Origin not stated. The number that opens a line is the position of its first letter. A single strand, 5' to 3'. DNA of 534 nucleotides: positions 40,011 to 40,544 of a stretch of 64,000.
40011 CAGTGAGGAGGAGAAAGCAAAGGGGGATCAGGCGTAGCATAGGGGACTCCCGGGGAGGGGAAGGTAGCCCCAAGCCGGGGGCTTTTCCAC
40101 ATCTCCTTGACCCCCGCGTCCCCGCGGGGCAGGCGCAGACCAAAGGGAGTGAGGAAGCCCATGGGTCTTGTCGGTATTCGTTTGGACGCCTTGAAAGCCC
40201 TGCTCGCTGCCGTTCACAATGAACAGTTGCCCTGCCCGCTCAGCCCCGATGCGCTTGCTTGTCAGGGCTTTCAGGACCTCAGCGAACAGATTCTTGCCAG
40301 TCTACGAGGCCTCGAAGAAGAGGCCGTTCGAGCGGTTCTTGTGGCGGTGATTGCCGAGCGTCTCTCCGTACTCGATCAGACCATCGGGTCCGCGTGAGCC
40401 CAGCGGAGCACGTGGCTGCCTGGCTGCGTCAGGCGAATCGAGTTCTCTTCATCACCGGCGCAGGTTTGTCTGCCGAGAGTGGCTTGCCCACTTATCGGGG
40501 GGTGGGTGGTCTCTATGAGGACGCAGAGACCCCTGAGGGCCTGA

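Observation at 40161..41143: Small 79-aa ORF translationally coupled (GTGA overlap) to a CobB-like sirtuin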

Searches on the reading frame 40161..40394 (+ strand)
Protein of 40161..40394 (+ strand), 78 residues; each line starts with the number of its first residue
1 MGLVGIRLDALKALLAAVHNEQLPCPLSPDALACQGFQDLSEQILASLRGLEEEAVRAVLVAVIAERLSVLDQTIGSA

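Call 3: search_protein_families(library=pfam, proteins=[window:40161-40394:+], max_evalue=0.1)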
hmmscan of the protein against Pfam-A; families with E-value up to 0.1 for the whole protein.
window:40161-40394:+ (78 aa): 0 families

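Call 5: find_homologous_proteins(query=window:40161-40394:+, max_evalue=0.01)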
Query seq(78 aa) (78 aa): 5 proteins with E <= 0.01 among 5 candidates.
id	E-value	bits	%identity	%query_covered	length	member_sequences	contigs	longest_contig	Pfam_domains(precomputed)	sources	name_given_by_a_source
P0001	6.7e-36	139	91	100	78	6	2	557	-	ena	-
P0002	2.6e-32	128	83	100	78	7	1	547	-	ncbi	-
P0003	6.8e-32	126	82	100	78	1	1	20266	-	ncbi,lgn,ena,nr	ncbi:MAG: hypothetical protein VX405_12340 [Myxococcota bacterium]|nr:hypothetical protein [Myxococc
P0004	1.9e-9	55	55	86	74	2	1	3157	-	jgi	-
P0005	1.3e-6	46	48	85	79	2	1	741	-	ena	-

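Call 6: search_protein_families(library=ncbifam, proteins=[window:40161-40394:+], max_evalue=0.1)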
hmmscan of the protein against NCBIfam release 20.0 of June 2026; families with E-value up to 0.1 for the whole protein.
window:40161-40394:+ (78 aa): 0 families

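Call 7: search_protein_families(library=padloc, proteins=[window:40161-40394:+], max_evalue=0.1)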
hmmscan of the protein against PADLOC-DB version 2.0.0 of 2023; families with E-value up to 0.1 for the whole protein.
window:40161-40394:+ (78 aa): 2 families
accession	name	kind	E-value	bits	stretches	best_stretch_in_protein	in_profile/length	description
PDLC02597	DrmC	-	0.00014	19.8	1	10-68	16-74/242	DrmC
PDLC02587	DrmC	-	0.022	11.8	1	9-68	11-70/267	DrmC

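Call 8: find_encoding_contigs(protein=P0003, flank=6000)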
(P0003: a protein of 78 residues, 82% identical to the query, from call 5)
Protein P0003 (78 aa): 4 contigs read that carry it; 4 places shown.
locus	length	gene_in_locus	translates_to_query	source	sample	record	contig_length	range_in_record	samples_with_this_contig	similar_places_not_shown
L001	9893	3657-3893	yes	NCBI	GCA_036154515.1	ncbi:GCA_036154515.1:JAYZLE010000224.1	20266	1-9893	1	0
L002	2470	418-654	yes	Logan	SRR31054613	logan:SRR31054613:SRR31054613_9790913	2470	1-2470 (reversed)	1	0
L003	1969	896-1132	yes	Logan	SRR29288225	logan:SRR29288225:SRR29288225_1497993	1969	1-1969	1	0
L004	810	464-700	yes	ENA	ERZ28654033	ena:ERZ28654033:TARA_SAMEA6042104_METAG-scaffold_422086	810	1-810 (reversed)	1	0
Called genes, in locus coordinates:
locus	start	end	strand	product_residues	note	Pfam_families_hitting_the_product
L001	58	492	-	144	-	PF00534:Glycos_transf_1, PF13692:Glyco_trans_1_4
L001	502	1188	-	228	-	-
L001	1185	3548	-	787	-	PF00326:Peptidase_S9 (weak)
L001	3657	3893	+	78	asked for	-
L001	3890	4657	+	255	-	PF02146:SIR2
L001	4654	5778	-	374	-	PF00753:Lactamase_B (weak), PF13483:Lactamase_B_3, PF12706:Lactamase_B_2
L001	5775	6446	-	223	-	PF00588:SpoU_methylase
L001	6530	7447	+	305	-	PF01063:Aminotran_4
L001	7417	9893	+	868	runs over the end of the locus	PF01055:Glyco_hydro_31_2nd, PF21365:Glyco_hydro_31_3rd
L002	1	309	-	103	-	?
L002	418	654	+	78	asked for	-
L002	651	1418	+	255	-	PF02146:SIR2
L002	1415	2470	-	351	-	?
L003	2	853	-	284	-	?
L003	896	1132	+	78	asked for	-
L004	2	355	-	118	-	?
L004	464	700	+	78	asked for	-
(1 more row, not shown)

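Call 9: find_encoding_contigs(protein=P0004, flank=6000)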
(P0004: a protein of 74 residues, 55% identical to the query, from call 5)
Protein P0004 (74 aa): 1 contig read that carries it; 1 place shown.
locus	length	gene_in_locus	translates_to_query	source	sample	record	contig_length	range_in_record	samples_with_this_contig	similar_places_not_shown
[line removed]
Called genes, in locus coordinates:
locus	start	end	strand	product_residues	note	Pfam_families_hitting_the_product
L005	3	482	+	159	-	PF02775:TPP_enzyme_C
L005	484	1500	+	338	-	PF01073:3Beta_HSD, PF01370:Epimerase, PF02719:Polysacc_synt_2 (faint), PF04321:RmlD_sub_bind (weak), PF16363:GDP_Man_Dehyd, PF13460:NAD_binding_10 (weak), PF07993:NAD_binding_4 (weak)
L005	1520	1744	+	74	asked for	-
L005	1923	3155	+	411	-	?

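Call 10: find_encoding_contigs(protein=P0005, flank=6000)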
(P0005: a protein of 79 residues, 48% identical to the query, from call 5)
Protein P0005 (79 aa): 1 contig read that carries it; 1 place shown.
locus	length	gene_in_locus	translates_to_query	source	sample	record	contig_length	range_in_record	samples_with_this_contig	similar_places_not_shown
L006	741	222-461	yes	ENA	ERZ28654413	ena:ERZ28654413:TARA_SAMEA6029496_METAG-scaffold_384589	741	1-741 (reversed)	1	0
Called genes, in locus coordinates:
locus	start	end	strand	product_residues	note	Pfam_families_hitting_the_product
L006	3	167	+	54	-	?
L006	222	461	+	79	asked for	-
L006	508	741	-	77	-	?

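Call 18: search_protein_families(library=phrogs, proteins=[window:40161-40394:+, P0004, P0005], max_evalue=0.1)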
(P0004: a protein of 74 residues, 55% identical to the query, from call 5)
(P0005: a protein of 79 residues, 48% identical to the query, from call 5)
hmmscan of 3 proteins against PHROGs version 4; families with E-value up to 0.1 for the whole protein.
window:40161-40394:+ (78 aa): 0 families

P0004 (74 aa): 0 families

P0005 (79 aa): 1 family
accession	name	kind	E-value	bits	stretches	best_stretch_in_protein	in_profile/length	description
phrog_27414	-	unknown function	0.044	15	1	8-74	23-86/88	-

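Call 19: search_protein_families(library=padloc, alignment_id=A1, max_evalue=0.1)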
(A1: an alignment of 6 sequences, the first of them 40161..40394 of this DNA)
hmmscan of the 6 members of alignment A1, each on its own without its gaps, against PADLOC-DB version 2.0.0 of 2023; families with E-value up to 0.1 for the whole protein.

A. member 1, window:40161-40394:+ (78 aa): 2 families
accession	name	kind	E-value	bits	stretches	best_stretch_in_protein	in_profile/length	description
PDLC02597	DrmC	-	0.00014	19.8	1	10-68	16-74/242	DrmC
PDLC02587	DrmC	-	0.022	11.8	1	9-68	11-70/267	DrmC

B. families by the number of members that match (of 6 scanned): 2 families
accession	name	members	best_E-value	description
PDLC02597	DrmC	6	1e-05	DrmC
PDLC02587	DrmC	4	0.0041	DrmC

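Call 23: search_protein_representatives(alignment_id=A1)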
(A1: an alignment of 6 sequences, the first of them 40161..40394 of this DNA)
Query: 6 sequences, 78 profile positions. Proteins with E-value up to 0.001 (for the whole library): 195; up to 1e-10: 99; up to 1e-30: 0. The best 150 are listed.
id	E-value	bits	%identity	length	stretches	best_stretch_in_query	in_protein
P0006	1.6e-21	92.1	-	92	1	2-68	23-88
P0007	1.6e-21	92.1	-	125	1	2-72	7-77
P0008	7.4e-21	90.0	-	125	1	2-68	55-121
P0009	6.6e-20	87.0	-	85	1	2-68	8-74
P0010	1.9e-19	85.5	-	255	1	1-70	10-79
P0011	2.1e-19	85.4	-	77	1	2-69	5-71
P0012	7.4e-19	83.6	-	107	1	2-68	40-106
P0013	8.6e-19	83.4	-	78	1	2-72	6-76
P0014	1.2e-18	83.0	-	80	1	2-69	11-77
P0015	1.5e-18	82.6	-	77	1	2-70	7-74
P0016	2.4e-18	82.0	-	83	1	2-71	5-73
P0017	2.6e-18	81.9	-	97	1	2-68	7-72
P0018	4.6e-18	81.1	-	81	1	2-73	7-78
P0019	7.5e-18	80.4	-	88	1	2-73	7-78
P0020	8.4e-18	80.3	-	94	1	2-68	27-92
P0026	3.7e-17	78.2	-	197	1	2-72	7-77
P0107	2.3e-10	56.4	-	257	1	2-68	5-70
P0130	1.9e-08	50.2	-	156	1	2-71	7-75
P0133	3.8e-08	49.3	-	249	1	1-69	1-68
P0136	6.1e-08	48.7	-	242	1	1-71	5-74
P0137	6.1e-08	48.6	-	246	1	3-71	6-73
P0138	8.3e-08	48.2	-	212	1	3-74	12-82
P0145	8.4e-07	45.0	-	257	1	10-71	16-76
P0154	4.3e-06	42.7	-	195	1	2-68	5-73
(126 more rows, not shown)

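Call 24: search_protein_families(library=pfam, proteins=[P0010, P0107, P0133, P0136, P0137, P0145, P0138, P0026, P0154, P0130], max_evalue=0.01)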
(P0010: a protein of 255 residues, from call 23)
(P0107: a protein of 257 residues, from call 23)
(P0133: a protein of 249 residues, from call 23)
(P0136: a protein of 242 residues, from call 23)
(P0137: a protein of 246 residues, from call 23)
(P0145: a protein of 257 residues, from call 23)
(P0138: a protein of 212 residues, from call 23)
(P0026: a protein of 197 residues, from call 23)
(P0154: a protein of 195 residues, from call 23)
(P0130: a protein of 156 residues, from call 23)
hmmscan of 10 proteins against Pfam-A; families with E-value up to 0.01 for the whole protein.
P0010 (255 aa): 2 families
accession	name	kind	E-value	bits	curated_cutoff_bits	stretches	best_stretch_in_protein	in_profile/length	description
PF07883.17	Cupin_2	-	5.6e-15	55.2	27.2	1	133-204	2-69/70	Cupin domain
PF05899.18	Cupin_3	-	0.0034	17.5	23.5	1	148-185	22-60/74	EutQ-like cupin domain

P0107 (257 aa): 2 families
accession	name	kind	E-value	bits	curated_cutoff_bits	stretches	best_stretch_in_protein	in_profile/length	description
PF13091.12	PLDc_2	-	5.5e-13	49.3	27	1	100-236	3-124/132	PLD-like domain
PF00614.28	PLDc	-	0.0043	17.5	21.9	1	193-213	5-25/28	Phospholipase D Active site motif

P0133 (249 aa): 2 families
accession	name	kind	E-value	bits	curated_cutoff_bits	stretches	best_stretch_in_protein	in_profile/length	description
PF13091.12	PLDc_2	-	3.4e-18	66.2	27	1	97-235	3-126/132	PLD-like domain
PF00614.28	PLDc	-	7.4e-08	32.5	21.9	1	189-211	4-26/28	Phospholipase D Active site motif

P0136 (242 aa): 0 families

P0137 (246 aa): 0 families

P0145 (257 aa): 2 families
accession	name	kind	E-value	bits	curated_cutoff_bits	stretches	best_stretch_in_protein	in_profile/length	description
PF13091.12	PLDc_2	-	1.1e-13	51.6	27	1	103-246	3-131/132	PLD-like domain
PF00614.28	PLDc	-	1.8e-06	28.1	21.9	1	195-218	4-27/28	Phospholipase D Active site motif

P0138 (212 aa): 0 families

P0026 (197 aa): 1 family
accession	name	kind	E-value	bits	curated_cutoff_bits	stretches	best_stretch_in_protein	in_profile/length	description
PF07883.17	Cupin_2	-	2.9e-06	27.3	27.2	1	125-191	2-68/70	Cupin domain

P0154 (195 aa): 1 family
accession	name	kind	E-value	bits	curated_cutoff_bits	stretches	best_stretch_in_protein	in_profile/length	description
PF04909.20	Amidohydro_2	-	0.00022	21.5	26.4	1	62-142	64-144/289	Amidohydrolase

P0130 (156 aa): 0 families

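Call 25: predict_structure(alignment_id=A1)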
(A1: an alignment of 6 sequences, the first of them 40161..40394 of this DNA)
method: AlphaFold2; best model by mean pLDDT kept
length: 78 residues; sequences in the alignment: 6
mean_pLDDT: 83.3   pTM: 0.65
mean pLDDT of the five models: 83.3, 83.1, 80.2, 79.1, 75.6
residues with pLDDT >= 90: 9; 70-90: 61; 50-70: 6; < 50: 2
segments of 3 or more residues with pLDDT < 50: none
pLDDT, mean of each block of 10 residues (from residue 1): 79 90 85 86 86 89 88 60
secondary structure, 60 per line:
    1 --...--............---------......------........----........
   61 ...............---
elements in order: H8-19 H29-34 H41-48 H53-75

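Call 29: fold_search(model_id=the predicted structure, library=pdb)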
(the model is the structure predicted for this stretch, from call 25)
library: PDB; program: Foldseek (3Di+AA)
matches with E <= 10: 7; with E <= 0.001: 0
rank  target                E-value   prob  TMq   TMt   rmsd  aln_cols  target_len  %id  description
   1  3piw                  4.5e+00  0.05  0.27  0.15  12.9        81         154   10  Zebrafish interferon 2 (released 2011-07-20)
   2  8ztq_B                7.4e+00  0.03  0.28  0.18   8.7        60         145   12  Crystal structure of Sufu from Mycoplasma Pneumonia (released 2024-12-11)
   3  3w2w_A                8.4e+00  0.04  0.37  0.07   5.7        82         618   17  Crystal structure of the Cmr2dHD-Cmr3 subcomplex bound to ATP (released 2013-10-16)
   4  3qku_A                8.4e+00  0.02  0.21  0.07   9.4        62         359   16  Mre11 Rad50 binding domain in complex with Rad50 and AMP-PNP (released 2011-03-30)
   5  8sye_B                8.4e+00  0.02  0.24  0.08  10.1        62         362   19  X-ray crystal structure of UDP-2,3-diacetamido-2,3-dideoxy-glucuronic acid-2-epimerase from Thermus thermophilus strai (released 2023-09-13)
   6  2ev2_A                8.9e+00  0.03  0.30  0.16   9.8        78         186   22  Structure of Rv1264N, the regulatory domain of the mycobacterial adenylyl cylcase Rv1264, at pH 8.5 (released 2006-11-07)
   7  6p8t_H                8.9e+00  0.03  0.31  0.08  13.6        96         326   26  Acinetobacter baumannii tRNA synthetase in complex with compound 1 (released 2020-11-18)

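Call 31: find_related_loci(query=A3, collection=genome_contigs, flank=6000)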
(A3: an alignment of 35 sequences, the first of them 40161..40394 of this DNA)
Query A3 (78 aa) in genome_contigs; peptide patterns used: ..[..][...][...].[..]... (x = any residue, [..] = any of these).
208 stretches matched a pattern; 130 encode a relative of the query (tblastn E <= 1e-3); the best 80 are kept; 80 distinct loci.
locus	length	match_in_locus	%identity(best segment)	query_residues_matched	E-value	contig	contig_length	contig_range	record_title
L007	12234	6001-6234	85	1-78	1e-39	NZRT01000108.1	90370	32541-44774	MAG: Myxococcales bacterium isolate EAC29 65914, whole genome shotgun sequence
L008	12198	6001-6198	56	2-67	2e-18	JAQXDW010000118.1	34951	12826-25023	MAG: Myxococcota bacterium isolate cluster4_bin.77 k119_157321, whole genome shotgun sequence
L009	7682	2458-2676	52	2-74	5e-18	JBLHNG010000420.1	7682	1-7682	MAG: Myxococcota bacterium isolate 3300055726_82 Ga0535650_0018033, whole genome shotgun sequence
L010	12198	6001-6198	56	2-67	8e-18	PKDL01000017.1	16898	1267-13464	MAG: Proteobacteria bacterium isolate Deltapro1 c_000000001533, whole genome shotgun sequence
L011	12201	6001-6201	51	1-67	1e-17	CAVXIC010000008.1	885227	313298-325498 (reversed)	MAG: uncultured bacterium isolate MFD03250.bin.1.10 genome assembly, contig: contig_15356, whole genome shotgun sequence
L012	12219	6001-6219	55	1-74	6e-17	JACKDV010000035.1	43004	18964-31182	MAG: Myxococcales bacterium isolate HK-STAS-MYXO-16 HK-STAS-MYXO-16_35, whole genome shotgun sequence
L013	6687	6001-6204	51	2-69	3e-16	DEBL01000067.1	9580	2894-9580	MAG TPA_asm: Deltaproteobacteria bacterium UBA2957 UBA2957_contig_15661, whole genome shotgun sequence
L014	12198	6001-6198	48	2-67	3e-16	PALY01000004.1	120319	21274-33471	MAG: Deltaproteobacteria bacterium isolate SAT32 249833, whole genome shotgun sequence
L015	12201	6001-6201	57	2-68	4e-16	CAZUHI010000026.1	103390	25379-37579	MAG TPA_asm: uncultured Rickettsiales bacterium isolate binchicken_co46_645 genome assembly, contig: NODE_266_length_103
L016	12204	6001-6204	49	2-69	3e-16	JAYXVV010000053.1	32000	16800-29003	MAG: Myxococcota bacterium isolate XS_MAG130 XS_MAG130_0053, whole genome shotgun sequence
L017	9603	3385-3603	47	1-73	8e-16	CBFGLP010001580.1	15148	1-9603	MAG TPA_asm: uncultured Myxococcales bacterium isolate SRR25737861_metabat2_1 genome assembly, contig: ERZ27251247.82977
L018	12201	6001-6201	49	1-67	1e-15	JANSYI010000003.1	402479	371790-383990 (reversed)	MAG: bacterium isolate bin.47 k141_687237_length_402479_cov_78.1753, whole genome shotgun sequence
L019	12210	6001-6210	49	1-70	1e-15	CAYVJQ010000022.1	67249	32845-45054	MAG TPA_asm: uncultured Nannocystaceae bacterium isolate binchicken_co67_24 genome assembly, contig: NODE_303_length_672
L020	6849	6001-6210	47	1-70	1e-15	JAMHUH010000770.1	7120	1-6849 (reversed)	MAG: Nannocystaceae bacterium isolate ST_AS_metabat.41 k201_2079154, whole genome shotgun sequence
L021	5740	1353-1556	47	2-69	1e-15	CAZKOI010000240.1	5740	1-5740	MAG TPA_asm: uncultured Enterobacterales bacterium isolate SRP134809_co1_65 genome assembly, contig: NODE_28333_length_5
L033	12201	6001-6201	48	1-67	4e-14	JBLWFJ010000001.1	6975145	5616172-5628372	Nannocystaceae bacterium ST9 contig_1_pilon, whole genome shotgun sequence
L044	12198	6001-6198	49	1-67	7e-13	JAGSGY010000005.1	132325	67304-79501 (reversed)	MAG: Proteobacteria bacterium isolate GY13CH_bin.7 k141_470574_length_132325_cov_31.5526, whole genome shotgun sequence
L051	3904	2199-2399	46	1-67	3e-12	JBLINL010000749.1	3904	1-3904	MAG: Myxococcota bacterium isolate 3300053785_223 Ga0535658_0079993, whole genome shotgun sequence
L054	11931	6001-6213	46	3-73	7e-12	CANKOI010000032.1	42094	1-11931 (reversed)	MAG: Deltaproteobacteria bacterium isolate TH-Jun18-130 genome assembly, contig: TH-Jun18-C1656, whole genome shotgun se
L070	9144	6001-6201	45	1-67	4e-10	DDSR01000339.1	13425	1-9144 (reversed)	MAG TPA_asm: Deltaproteobacteria bacterium UBA2385 UBA2385_contig_40522, whole genome shotgun sequence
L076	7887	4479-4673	45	2-67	1e-9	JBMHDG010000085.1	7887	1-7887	MAG: Myxococcota bacterium isolate xHP1_bin.191 c_000000000085, whole genome shotgun sequence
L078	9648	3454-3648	47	2-67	1e-9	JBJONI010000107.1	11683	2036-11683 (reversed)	MAG: Pseudomonadota bacterium isolate umpqua_2019_sw_WHONDRS-S19S_0079_B_bin.101 scaffold_160810, whole genome shotgun s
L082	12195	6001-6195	41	2-67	3e-9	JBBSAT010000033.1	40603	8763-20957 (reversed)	MAG: Polyangiales bacterium isolate La6_metabat2.038 La6_metabat2.038_K_3470188_L_40603_cov_12.0000, whole genome shotgu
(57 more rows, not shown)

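Call 38: search_protein_families(library=pfam, alignment_id=A4, max_evalue=0.0001)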
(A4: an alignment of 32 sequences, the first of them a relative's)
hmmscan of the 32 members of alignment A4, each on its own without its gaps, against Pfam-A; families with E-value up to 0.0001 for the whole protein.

A. member 1, L005:1848-3152:+ (435 aa): 0 families

B. families by the number of members that match (of 32 scanned): 16 families
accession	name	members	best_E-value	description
PF02628.20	COX15-CtaA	6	1.1e-39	Cytochrome oxidase assembly protein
PF04326.19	SLFN_AlbA_2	3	1.1e-15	Schlafen, AlbA_2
PF07693.20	KAP_NTPase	1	2.2e-23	KAP family P-loop domain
PF02518.31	HATPase_c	1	2.4e-22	Histidine kinase-, DNA gyrase B-, and HSP90-like ATPase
PF01713.27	Smr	1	1.5e-21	Smr domain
PF12850.12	Metallophos_2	1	1.1e-10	Calcineurin-like phosphoesterase superfamily domain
PF00989.32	PAS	1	2.3e-09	PAS fold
PF07676.18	PD40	1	3.9e-09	WD40-like Beta Propeller Repeat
PF13088.12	BNR_2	1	3.3e-08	BNR repeat-like domain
PF13426.13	PAS_9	1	3.6e-08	PAS domain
PF00512.31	HisKA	1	8.6e-08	His Kinase A (phospho-acceptor) domain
PF13581.12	HATPase_c_2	1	1.9e-07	Histidine kinase-like ATPase domain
PF01590.32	GAF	1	1.9e-06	GAF domain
PF00149.33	Metallophos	1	2.6e-06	Calcineurin-like phosphoesterase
PF00154.27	RecA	1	2.4e-05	recA bacterial DNA recombination protein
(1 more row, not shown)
